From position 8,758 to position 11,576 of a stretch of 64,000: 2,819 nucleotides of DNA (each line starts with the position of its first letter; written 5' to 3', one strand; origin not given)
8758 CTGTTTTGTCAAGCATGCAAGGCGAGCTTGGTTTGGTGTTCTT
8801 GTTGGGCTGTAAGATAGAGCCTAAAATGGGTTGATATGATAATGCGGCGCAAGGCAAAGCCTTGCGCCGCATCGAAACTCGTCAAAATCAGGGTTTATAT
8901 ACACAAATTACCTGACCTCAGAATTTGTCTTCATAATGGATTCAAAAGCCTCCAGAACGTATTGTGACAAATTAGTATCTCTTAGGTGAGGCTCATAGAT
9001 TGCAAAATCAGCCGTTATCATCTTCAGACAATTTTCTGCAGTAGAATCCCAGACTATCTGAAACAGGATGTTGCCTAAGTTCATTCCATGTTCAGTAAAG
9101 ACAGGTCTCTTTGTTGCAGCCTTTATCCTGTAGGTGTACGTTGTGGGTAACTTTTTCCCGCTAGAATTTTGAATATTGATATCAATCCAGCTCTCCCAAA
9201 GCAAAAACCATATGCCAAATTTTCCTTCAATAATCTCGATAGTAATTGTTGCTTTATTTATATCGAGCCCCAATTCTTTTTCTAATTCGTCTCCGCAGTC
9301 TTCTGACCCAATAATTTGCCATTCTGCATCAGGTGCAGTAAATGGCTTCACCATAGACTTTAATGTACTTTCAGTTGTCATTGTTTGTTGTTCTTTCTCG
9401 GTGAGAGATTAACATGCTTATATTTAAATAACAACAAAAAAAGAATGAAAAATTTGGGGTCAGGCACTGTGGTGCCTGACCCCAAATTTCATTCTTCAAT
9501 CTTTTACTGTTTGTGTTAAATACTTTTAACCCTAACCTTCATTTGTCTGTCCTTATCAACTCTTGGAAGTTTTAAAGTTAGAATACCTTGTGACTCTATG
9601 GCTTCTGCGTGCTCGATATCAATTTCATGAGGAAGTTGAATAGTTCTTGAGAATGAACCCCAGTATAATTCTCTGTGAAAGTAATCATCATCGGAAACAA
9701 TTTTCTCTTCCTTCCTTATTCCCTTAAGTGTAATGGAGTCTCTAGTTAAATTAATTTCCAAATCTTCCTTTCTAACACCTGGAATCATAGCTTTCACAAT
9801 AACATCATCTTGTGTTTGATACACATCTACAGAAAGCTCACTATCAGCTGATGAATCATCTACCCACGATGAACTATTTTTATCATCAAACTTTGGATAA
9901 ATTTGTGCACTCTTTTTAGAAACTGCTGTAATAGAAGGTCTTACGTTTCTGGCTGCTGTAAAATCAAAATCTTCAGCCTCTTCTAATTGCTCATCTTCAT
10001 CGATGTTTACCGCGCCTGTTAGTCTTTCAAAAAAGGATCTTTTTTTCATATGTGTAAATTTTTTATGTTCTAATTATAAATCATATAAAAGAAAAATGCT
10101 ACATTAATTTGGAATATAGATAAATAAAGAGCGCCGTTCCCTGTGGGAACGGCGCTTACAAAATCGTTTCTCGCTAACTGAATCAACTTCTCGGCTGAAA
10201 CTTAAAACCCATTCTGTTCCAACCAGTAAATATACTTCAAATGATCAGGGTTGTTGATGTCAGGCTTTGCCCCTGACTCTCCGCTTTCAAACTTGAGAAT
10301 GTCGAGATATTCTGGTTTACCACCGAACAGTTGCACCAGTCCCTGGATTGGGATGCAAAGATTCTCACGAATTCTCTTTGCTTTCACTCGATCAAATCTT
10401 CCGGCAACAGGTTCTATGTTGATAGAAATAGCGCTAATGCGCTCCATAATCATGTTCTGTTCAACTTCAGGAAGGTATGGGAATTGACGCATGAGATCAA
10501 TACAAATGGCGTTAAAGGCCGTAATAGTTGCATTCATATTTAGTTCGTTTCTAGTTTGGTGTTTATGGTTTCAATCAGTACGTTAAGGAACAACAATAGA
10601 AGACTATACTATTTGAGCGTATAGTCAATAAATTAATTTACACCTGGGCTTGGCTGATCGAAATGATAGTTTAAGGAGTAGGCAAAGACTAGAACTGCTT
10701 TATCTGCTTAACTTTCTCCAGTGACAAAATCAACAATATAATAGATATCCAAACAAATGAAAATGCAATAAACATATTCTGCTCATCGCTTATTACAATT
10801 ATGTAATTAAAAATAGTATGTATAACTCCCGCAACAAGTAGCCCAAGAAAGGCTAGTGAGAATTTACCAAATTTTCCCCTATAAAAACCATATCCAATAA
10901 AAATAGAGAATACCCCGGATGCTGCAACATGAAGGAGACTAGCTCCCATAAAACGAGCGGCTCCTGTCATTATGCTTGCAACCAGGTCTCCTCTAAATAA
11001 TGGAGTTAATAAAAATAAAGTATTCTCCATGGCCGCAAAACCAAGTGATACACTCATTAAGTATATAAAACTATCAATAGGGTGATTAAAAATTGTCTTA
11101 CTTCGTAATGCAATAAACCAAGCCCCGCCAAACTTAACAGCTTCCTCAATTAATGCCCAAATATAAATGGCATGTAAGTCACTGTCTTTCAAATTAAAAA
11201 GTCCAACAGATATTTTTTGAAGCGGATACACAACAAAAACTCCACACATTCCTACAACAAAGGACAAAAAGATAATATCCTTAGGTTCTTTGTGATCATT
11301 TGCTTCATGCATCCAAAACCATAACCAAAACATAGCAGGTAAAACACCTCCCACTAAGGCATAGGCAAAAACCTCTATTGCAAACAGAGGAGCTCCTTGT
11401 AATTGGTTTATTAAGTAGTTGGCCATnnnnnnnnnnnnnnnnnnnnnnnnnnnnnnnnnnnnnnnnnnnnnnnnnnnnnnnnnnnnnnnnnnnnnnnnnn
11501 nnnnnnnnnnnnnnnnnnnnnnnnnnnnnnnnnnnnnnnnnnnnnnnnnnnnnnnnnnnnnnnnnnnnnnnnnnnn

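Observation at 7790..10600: GC-rich four-gene block abutting tRNA-Phe: Q/Y-rich lipoprotein, unknown, Hsp20, unknown, each with its own GC hairpin terminator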

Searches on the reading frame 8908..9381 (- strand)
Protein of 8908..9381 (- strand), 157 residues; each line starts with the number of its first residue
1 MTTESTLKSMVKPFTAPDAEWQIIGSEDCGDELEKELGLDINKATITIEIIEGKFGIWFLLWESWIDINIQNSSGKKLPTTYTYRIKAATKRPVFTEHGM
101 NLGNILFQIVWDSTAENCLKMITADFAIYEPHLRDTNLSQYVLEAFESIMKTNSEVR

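Call 6: search_protein_families(library=pfam, proteins=[window:8908-9381:-], max_evalue=0.1)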
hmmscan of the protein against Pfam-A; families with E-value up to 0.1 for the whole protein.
window:8908-9381:- (157 aa): 0 families

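Call 7: search_protein_families(library=ncbifam, proteins=[window:8908-9381:-], max_evalue=0.1)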
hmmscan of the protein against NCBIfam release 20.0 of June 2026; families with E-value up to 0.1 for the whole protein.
window:8908-9381:- (157 aa): 0 families

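Call 21: search_protein_families(library=phrogs, proteins=[window:8908-9381:-], max_evalue=1)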
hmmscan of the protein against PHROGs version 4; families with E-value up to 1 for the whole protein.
window:8908-9381:- (157 aa): 0 families

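Call 22: search_protein_families(library=padloc, proteins=[window:8908-9381:-], max_evalue=1)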
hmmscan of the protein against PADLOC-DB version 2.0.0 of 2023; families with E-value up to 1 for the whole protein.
window:8908-9381:- (157 aa): 1 family
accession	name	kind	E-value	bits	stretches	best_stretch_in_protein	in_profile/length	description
PDLC01291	Cas7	-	0.056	12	1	96-154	56-108/151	CAS-I-U; effector_G7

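Call 25: find_homologous_proteins(query=window:8908-9381:-, max_evalue=0.01)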
Query window:8908-9381:- (157 aa): 1 proteins with E <= 0.01 among 13 candidates.
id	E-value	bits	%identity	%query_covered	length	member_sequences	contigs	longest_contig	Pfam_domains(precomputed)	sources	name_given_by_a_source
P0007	1.3e-100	352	100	100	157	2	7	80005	-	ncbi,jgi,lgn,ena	ncbi:MAG: hypothetical protein WCQ00_03400 [bacterium]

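Call 26: find_encoding_contigs(protein=P0007, flank=6000, max_places=8)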
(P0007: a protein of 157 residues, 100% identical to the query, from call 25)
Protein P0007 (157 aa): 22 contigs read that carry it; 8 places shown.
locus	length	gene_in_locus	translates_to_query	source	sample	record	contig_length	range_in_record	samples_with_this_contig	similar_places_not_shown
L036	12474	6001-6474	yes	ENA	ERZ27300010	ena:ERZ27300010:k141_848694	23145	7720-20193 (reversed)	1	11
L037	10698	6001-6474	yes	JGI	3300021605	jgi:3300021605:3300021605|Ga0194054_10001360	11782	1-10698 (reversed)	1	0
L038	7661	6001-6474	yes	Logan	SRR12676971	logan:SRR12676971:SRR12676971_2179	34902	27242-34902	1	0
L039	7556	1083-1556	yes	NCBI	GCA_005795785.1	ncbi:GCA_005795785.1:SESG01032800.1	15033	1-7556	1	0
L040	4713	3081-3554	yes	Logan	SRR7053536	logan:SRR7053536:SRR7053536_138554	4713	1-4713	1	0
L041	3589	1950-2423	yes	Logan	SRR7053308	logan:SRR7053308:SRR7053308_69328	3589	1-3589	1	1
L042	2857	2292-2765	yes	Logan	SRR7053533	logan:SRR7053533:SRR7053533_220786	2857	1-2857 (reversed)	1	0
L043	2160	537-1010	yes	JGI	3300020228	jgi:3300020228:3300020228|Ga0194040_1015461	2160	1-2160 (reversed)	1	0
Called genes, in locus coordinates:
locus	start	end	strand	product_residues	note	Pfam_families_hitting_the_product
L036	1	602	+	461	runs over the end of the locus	PF00814:TsaD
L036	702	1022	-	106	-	-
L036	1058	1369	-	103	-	-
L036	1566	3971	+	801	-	PF00133:tRNA-synt_1, PF09334:tRNA-synt_1g, PF13603:tRNA-synt_1_2 (faint), PF09334:tRNA-synt_1g (weak), PF08264:Anticodon_1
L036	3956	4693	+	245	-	PF13367:PrsW-protease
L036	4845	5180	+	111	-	-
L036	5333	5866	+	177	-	PF04969:CS (weak), PF00011:HSP20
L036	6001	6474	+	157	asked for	-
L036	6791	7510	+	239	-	-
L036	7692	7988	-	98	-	-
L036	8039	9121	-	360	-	-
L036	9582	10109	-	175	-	PF00254:FKBP_C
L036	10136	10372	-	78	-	PF00462:Glutaredoxin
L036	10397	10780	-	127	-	PF04977:DivIC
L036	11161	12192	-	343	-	PF02661:Fic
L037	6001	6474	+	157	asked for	-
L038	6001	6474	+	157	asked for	-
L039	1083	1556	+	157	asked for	-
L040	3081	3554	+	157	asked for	-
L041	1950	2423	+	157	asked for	-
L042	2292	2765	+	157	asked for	-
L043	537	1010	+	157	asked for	-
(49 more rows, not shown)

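Call 41: find_related_loci(query=window:8908-9381:-, collection=viral_contigs, flank=5000)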
Query window:8908-9381:- (157 aa) in viral_contigs; peptide patterns used: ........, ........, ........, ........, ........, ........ (x = any residue, [..] = any of these).
5 stretches matched a pattern, but none encodes a relative of the query by tblastn (E <= 1e-3).

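Call 60: search_solved_structures(query=window:8908-9381:-, max_evalue=5)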
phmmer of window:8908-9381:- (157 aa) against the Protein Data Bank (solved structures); distinct sequences matched with E-value up to 5: 1.
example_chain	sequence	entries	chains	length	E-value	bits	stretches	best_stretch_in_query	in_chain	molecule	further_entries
7b5h_AI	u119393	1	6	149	0.96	12.5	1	92-138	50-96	All3318 protein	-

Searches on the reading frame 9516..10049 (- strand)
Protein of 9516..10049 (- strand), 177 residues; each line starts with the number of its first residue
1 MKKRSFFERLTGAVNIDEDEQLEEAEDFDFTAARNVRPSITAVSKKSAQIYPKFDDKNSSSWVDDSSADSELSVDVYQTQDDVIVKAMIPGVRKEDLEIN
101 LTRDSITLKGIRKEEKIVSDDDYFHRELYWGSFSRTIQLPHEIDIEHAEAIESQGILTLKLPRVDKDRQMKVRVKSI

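Call 6: search_protein_families(library=pfam, proteins=[window:9516-10049:-], max_evalue=0.1)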
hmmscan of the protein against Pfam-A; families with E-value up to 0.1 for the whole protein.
window:9516-10049:- (177 aa): 3 families
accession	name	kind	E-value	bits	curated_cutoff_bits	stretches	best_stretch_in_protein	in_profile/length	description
PF00011.27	HSP20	-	1.9e-15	57.3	20.8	1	77-173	3-97/102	Hsp20/alpha crystallin family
PF04969.22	CS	-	1.7e-06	29.3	21.3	1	74-147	3-62/78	CS domain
PF17886.7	ArsA_HSP20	-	0.0052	16.8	22.5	0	81-141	2-42/63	HSP20-like domain found in ArsA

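Call 7: search_protein_families(library=ncbifam, proteins=[window:9516-10049:-], max_evalue=0.1)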
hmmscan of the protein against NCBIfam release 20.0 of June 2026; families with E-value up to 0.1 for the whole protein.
window:9516-10049:- (177 aa): 4 families
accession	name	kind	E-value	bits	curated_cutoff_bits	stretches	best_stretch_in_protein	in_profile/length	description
NF042420.1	Hsp18_Clos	equivalog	5.1e-15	55.8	195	1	66-174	37-144/147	heat shock protein Hsp18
NF041800.1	Hsp20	equivalog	7.1e-14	51.7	140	1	70-174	72-161/162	archaeal heat shock protein Hsp20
NF041799.1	Hsp14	equivalog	1.2e-13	51.1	100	1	73-172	20-117/118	archaeal heat shock protein Hsp14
NF008618.0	PRK11597.1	equivalog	4.5e-05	23.4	207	1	87-164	49-122/142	small heat shock chaperone IbpB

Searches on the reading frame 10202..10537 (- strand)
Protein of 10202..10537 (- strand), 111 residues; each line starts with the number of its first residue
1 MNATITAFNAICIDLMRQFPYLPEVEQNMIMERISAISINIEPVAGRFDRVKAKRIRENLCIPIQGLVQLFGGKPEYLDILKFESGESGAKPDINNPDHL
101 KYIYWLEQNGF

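Call 6: search_protein_families(library=pfam, proteins=[window:10202-10537:-], max_evalue=0.1)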
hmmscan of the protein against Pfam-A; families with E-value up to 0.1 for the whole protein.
window:10202-10537:- (111 aa): 1 family
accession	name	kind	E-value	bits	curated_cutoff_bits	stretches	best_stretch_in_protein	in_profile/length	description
PF11313.14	DUF3116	-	0.055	13.9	25.9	0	78-111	23-56/84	Protein of unknown function (DUF3116)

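Call 7: search_protein_families(library=ncbifam, proteins=[window:10202-10537:-], max_evalue=0.1)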
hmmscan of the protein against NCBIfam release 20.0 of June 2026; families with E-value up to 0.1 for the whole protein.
window:10202-10537:- (111 aa): 0 families

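Call 21: search_protein_families(library=phrogs, proteins=[window:10202-10537:-], max_evalue=1)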
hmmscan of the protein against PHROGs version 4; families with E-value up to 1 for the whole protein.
window:10202-10537:- (111 aa): 0 families

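Call 22: search_protein_families(library=padloc, proteins=[window:10202-10537:-], max_evalue=1)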
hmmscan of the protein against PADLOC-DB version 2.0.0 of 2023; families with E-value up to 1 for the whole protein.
window:10202-10537:- (111 aa): 0 families

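Call 39: search_dna_similar(query=window:10202-10537:-, collection=phages, mode=protein, max_evalue=1)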
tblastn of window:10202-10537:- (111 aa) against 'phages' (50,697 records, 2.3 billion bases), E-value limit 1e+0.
No match.

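Call 42: find_related_loci(query=window:10202-10537:-, collection=viral_contigs, flank=5000)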
Query window:10202-10537:- (111 aa) in viral_contigs; peptide patterns used: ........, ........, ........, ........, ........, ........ (x = any residue, [..] = any of these).
15 stretches matched a pattern, but none encodes a relative of the query by tblastn (E <= 1e-3).

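Call 58: find_related_loci(query=window:10202-10537:-, collection=metagenome_contigs, flank=6000)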
Query window:10202-10537:- (111 aa) in metagenome_contigs; peptide patterns used: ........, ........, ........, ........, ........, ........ (x = any residue, [..] = any of these).
212 stretches matched a pattern, but none encodes a relative of the query by tblastn (E <= 1e-3).

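Call 59: search_solved_structures(query=window:10202-10537:-, max_evalue=5)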
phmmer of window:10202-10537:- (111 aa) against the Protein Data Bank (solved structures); distinct sequences matched with E-value up to 5: 4.
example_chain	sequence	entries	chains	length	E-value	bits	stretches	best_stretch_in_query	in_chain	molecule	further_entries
4djt_A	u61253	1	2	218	0.31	14.4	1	51-108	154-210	GTP-binding nuclear protein GSP1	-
7sno_A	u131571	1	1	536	1.3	12.5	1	66-107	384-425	Arylsulfatase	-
7snj_A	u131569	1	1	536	1.3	12.5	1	66-107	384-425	Arylsulfatase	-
3euc_A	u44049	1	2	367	1.7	12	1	11-100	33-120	Histidinol-phosphate aminotransferase 2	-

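Call 71: list_cluster_members(proteins=[window:10202-10537:-, P0001, P0013, P0009, P0021])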
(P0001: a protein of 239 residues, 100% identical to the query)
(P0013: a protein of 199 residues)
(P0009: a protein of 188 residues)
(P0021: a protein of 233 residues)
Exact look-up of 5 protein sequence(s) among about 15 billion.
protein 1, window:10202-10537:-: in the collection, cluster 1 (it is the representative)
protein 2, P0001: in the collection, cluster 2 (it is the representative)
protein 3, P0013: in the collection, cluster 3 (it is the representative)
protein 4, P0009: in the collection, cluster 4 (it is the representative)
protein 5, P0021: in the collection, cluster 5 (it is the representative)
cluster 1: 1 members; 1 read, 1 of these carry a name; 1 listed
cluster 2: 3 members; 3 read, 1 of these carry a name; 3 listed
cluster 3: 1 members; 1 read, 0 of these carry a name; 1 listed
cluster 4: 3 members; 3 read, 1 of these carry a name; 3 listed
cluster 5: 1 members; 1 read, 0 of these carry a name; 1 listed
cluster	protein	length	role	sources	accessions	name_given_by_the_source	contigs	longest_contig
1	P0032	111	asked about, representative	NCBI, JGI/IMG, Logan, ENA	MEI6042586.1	MAG: hypothetical protein WCQ00_03410 [bacterium]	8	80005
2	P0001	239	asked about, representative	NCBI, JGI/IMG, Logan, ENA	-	-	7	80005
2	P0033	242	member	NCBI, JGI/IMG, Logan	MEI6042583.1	MAG: hypothetical protein WCQ00_03395 [bacterium]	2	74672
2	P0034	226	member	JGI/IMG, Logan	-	-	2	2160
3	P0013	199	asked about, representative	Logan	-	-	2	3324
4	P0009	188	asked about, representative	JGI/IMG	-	hypothetical protein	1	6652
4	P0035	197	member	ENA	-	-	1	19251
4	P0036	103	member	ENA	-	-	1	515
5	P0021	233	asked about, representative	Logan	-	-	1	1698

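Call 75: predict_structure(protein=window:10202-10537:-)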
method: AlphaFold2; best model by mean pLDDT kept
length: 111 residues; sequences in the alignment: 1
mean_pLDDT: 47.5   pTM: 0.32
mean pLDDT of the five models: 47.5, 45.3, 40.8, 40.8, 40.5
residues with pLDDT >= 90: 0; 70-90: 0; 50-70: 39; < 50: 72
segments of 3 or more residues with pLDDT < 50: 1-19, 31-73, 107-111
pLDDT, mean of each block of 10 residues (from residue 1): 37 47 49 44 33 44 44 53 58 61 52 43
secondary structure, 60 per line:
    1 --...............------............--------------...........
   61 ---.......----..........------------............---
elements in order: H3-17 H24-35 H50-60 H64-70 H75-84 H97-108

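Call 79: find_encoding_contigs(protein=P0035, flank=8000, max_places=2)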
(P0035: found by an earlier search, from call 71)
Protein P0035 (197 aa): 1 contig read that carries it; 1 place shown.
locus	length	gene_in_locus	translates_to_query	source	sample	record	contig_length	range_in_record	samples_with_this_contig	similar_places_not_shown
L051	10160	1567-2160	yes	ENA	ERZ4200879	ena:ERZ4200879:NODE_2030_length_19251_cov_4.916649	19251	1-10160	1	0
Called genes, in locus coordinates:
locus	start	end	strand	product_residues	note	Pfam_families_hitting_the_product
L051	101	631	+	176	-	PF04969:CS (weak), PF00011:HSP20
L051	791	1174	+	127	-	-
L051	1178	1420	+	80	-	-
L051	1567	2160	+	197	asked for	-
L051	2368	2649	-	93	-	-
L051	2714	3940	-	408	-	PF03602:Cons_hypoth95 (weak)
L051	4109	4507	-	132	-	-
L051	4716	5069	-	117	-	-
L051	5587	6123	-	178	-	PF00254:FKBP_C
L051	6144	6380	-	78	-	PF00462:Glutaredoxin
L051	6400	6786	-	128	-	PF04977:DivIC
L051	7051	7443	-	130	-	-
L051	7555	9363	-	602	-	PF00009:GTP_EFTU, PF03144:GTP_EFTU_D2 (weak), PF14492:EFG_III (weak), PF00679:EFG_C, PF06421:LepA_C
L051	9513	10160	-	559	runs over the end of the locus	PF03023:MurJ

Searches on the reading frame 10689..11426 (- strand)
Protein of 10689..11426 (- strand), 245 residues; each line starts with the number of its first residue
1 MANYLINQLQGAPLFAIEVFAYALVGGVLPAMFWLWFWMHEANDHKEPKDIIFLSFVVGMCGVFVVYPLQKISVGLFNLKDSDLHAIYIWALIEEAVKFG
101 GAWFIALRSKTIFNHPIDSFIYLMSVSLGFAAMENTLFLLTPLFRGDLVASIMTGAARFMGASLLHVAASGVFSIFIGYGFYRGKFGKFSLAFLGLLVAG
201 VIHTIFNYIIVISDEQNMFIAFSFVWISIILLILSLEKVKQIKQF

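Call 6: search_protein_families(library=pfam, proteins=[window:10689-11426:-], max_evalue=0.1)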
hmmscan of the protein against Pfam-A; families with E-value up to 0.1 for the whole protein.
window:10689-11426:- (245 aa): 1 family
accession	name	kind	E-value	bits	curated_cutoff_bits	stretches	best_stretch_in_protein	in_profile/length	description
PF13367.11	PrsW-protease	-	4.2e-22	79.1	23.5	1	47-227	1-189/196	PrsW family intramembrane metalloprotease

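Call 7: search_protein_families(library=ncbifam, proteins=[window:10689-11426:-], max_evalue=0.1)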
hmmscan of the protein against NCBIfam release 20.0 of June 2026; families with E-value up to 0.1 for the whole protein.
window:10689-11426:- (245 aa): 1 family
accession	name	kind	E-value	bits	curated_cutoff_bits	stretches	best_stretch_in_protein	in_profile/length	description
NF033739.1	intramemb_PrsW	equivalog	8.1e-21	74.7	225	1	24-241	4-209/210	glutamic-type intramembrane protease PrsW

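Call 11: find_related_loci(query=window:10689-11426:-, collection=genome_contigs, flank=10000)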
Query window:10689-11426:- (245 aa) in genome_contigs; peptide patterns used: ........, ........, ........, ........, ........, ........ (x = any residue, [..] = any of these).
131 stretches matched a pattern; 35 encode a relative of the query (tblastn E <= 1e-3); 35 distinct loci.
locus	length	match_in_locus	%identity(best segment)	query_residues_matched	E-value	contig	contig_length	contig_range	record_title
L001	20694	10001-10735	85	1-245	4e-135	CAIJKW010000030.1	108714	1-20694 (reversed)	uncultured bacterium isolate MJ-time_bin-4611 genome assembly, contig: bin-4611:30/57, whole genome shotgun sequence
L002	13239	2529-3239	80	9-245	3e-121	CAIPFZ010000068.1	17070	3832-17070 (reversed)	uncultured bacterium isolate Loclat_bin-19408 genome assembly, contig: bin-19408:68/77, whole genome shotgun sequence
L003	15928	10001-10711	78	9-245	5e-119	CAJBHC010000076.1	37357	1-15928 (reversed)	uncultured bacterium isolate Loc090907-5m_bin-188 genome assembly, contig: bin-188:76/99, whole genome shotgun sequence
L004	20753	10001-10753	77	1-245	5e-114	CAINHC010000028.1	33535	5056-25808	uncultured bacterium isolate AM-lipid-01-D7_bin-0575 genome assembly, contig: bin-0575:28/52, whole genome shotgun seque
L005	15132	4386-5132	77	4-245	3e-113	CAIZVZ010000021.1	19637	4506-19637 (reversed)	uncultured bacterium isolate Loc080925-6m_bin-1435 genome assembly, contig: bin-1435:21/21, whole genome shotgun sequenc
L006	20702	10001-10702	53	11-245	1e-83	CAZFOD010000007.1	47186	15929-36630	MAG TPA_asm: uncultured Candidatus Saccharibacteria bacterium isolate SRP150892_co2_66 genome assembly, contig: NODE_828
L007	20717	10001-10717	52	6-245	1e-78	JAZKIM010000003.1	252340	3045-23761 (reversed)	MAG: Patescibacteria group bacterium isolate ADI_DC_SW_02_SPN_11032020-bin031_1 DCSW02SPN_B031_1_000000000003, whole gen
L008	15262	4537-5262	49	16-245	2e-69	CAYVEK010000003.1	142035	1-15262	MAG TPA_asm: uncultured Candidatus Saccharibacteria bacterium isolate SRP257259_co1_237 genome assembly, contig: NODE_90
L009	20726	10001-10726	49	16-245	2e-66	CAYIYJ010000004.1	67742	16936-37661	MAG TPA_asm: uncultured Candidatus Saccharibacteria bacterium isolate ERP123247_co1_232 genome assembly, contig: NODE_18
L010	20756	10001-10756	46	5-245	1e-63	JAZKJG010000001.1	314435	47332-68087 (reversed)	MAG: Patescibacteria group bacterium isolate ADI_DC_SW_02_SPN_11032020-bin093_1 DCSW02SPN_B093_1_000000000001, whole gen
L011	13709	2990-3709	45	20-245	1e-58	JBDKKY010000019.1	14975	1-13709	MAG: Candidatus Parcubacteria bacterium isolate hopbrook_2019_sw_WHONDRS-S19S_0012_A_bin.8 scaffold_0000177, whole genom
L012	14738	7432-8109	45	20-243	9e-56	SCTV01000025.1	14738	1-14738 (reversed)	MAG: Patescibacteria group bacterium isolate FW305_bin.8 FW305_bin.8-12317, whole genome shotgun sequence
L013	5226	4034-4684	43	23-242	5e-54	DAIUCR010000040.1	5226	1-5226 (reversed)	MAG TPA_asm: Patescibacteria group bacterium isolate CTOTU11756 NODE_5371_length_5226_cov_14.847998, whole genome shotgu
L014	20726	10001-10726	42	18-244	5e-50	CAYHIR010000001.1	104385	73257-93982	MAG TPA_asm: uncultured Candidatus Saccharibacteria bacterium isolate ERP119705_co13_437 genome assembly, contig: NODE_2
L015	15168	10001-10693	39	18-244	3e-49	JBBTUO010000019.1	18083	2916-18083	MAG: Patescibacteria group bacterium isolate H41-bin128_1 H41_bin128_1_000000000019, whole genome shotgun sequence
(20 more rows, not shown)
